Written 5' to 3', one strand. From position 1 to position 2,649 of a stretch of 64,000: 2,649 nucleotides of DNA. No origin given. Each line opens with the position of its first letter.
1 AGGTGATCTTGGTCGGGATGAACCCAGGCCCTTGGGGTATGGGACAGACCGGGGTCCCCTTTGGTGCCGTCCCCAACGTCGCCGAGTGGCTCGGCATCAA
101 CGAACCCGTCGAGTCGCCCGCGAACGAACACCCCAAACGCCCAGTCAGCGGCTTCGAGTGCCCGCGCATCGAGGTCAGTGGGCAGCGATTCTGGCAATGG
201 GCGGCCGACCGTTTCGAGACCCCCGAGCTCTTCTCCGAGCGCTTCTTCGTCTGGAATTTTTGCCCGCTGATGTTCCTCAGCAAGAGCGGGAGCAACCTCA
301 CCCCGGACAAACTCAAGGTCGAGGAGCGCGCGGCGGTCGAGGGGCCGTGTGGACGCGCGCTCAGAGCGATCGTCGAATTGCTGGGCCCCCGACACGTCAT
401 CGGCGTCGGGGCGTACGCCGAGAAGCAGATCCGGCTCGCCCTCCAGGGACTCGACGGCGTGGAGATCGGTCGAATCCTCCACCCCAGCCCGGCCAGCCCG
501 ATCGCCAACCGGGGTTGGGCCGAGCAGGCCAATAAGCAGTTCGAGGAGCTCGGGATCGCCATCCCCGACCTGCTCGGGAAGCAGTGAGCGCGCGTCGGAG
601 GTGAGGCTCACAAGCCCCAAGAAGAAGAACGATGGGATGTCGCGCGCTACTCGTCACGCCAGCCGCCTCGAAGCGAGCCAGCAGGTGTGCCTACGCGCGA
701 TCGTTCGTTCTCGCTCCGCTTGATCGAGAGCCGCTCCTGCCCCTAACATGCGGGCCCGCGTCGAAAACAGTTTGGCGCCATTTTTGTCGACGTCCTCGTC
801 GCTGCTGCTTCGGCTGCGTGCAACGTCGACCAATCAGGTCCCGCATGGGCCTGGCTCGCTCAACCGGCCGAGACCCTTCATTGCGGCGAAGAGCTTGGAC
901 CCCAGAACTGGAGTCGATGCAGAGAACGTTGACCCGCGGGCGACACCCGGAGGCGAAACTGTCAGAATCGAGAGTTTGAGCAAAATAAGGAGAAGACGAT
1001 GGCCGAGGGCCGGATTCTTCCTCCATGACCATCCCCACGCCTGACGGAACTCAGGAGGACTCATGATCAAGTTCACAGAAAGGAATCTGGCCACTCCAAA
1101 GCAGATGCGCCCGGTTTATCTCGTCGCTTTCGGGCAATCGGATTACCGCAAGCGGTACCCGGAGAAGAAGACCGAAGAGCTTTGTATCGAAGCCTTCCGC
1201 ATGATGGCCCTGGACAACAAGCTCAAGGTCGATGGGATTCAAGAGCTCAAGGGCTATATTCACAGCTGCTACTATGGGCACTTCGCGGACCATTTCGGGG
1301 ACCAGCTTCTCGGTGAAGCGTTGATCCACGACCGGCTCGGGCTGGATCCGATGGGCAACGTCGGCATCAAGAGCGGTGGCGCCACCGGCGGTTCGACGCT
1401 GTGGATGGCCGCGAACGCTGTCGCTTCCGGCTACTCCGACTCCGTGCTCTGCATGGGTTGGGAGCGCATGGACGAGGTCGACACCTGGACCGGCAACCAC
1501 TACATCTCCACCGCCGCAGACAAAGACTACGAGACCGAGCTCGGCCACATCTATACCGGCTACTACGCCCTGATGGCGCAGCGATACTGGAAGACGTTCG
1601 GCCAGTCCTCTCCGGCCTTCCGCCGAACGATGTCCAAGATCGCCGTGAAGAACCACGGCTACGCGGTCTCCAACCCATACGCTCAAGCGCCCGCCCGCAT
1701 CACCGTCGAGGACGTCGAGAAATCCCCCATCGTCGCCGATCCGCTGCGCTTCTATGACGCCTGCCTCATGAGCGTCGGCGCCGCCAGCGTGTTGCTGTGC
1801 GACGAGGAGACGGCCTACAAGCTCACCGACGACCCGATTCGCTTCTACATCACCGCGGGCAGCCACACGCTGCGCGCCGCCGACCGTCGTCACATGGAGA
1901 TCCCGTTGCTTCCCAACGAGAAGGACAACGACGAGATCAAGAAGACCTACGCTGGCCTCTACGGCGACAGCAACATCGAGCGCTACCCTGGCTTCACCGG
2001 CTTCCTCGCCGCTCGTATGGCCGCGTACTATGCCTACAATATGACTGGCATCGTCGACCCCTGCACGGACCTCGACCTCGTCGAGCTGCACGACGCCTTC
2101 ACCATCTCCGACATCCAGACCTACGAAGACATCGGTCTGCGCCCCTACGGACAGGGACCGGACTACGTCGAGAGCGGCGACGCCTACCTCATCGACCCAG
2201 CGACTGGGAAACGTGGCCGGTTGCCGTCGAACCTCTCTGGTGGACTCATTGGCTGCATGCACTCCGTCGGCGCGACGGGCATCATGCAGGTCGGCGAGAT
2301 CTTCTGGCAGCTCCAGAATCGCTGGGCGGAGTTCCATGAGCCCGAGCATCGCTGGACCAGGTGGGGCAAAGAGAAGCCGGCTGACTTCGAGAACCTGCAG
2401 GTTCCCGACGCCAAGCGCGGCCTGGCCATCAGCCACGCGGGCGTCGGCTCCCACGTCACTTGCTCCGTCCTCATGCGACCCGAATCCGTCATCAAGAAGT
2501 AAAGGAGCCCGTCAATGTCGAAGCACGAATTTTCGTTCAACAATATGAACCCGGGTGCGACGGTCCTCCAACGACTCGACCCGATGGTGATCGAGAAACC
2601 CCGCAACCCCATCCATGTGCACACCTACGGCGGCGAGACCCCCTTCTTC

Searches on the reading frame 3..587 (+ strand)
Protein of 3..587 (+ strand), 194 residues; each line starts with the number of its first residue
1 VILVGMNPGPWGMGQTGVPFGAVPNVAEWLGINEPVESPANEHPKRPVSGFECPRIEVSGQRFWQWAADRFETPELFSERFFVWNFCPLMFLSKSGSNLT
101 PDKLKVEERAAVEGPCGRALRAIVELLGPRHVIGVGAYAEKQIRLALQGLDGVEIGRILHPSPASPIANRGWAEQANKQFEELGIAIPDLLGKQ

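Call 59: search_protein_families(library=pfam, proteins=[window:3-587:+], max_evalue=0.001)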
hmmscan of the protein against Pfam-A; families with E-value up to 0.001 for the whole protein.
window:3-587:+ (194 aa): 1 family
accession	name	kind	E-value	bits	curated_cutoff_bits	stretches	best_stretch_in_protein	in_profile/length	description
PF03167.25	UDG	-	1.5e-08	35.3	24.3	1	2-166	11-123/141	Uracil DNA glycosylase superfamily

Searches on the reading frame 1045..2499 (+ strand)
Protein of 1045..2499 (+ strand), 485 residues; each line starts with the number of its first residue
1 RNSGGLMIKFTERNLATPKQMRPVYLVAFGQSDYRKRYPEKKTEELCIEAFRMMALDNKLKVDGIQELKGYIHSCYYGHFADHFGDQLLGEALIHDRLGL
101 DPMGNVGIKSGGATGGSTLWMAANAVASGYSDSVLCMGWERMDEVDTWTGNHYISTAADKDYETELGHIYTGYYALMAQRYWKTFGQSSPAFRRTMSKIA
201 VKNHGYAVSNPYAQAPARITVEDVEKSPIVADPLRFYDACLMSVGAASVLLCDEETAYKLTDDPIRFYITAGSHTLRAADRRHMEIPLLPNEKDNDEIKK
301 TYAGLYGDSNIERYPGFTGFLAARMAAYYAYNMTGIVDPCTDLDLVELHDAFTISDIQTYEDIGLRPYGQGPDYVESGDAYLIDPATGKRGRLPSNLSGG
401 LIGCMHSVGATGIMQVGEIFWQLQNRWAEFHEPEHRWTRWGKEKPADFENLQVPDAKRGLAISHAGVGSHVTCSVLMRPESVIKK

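Call 13: search_protein_families(library=pfam, proteins=[window:1045-2499:+], max_evalue=0.001)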
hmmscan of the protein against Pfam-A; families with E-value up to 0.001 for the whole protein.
window:1045-2499:+ (485 aa): 2 families
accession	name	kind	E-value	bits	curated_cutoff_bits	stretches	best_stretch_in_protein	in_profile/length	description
PF22691.2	Thiolase_C_1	-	8.2e-21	74.7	28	1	309-428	7-115/144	Thiolase C-terminal domain-like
PF00108.29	Thiolase_N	-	9.3e-08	32.2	26.4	1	71-255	44-260/260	Thiolase, N-terminal domain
